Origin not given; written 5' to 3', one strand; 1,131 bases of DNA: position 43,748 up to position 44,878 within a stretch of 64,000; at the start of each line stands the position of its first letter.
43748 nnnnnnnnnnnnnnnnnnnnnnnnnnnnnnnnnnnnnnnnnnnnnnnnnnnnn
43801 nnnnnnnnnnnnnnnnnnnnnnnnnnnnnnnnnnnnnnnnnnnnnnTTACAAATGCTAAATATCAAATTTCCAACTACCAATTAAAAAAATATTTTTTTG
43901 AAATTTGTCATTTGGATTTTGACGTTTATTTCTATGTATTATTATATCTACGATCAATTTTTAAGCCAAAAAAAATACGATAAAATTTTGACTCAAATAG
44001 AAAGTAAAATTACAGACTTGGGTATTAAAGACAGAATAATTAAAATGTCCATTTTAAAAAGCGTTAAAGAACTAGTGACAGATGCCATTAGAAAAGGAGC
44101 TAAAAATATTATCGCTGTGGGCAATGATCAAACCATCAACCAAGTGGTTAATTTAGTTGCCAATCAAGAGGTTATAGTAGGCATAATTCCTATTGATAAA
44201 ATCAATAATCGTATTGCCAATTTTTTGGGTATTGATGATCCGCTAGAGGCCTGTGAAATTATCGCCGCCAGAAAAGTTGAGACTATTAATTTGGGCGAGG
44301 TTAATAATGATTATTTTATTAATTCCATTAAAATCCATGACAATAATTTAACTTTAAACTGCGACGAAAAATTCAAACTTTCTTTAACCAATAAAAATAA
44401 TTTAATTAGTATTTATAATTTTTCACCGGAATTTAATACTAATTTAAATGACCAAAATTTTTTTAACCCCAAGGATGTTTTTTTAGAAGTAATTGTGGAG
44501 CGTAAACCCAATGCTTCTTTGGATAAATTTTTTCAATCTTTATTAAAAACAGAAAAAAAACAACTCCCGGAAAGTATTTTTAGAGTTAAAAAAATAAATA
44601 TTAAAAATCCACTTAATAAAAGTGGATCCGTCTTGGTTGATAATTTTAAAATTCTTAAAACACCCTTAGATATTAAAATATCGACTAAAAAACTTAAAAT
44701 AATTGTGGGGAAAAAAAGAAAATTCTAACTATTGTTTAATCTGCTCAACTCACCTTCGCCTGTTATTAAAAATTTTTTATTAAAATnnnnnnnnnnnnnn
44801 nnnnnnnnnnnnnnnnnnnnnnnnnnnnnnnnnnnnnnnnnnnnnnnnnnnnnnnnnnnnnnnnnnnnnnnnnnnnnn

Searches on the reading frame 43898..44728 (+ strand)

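Call 14: search_protein_families(library=pfam, proteins=[window:43898-44728:+], max_evalue=0.001)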
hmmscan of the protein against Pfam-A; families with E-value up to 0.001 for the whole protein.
window:43898-44728:+ (276 aa): 1 family
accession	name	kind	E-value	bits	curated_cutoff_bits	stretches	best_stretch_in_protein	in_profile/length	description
PF00781.29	DAGK_cat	-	3.5e-11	43.2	23.6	1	17-135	5-125/125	Diacylglycerol kinase catalytic domain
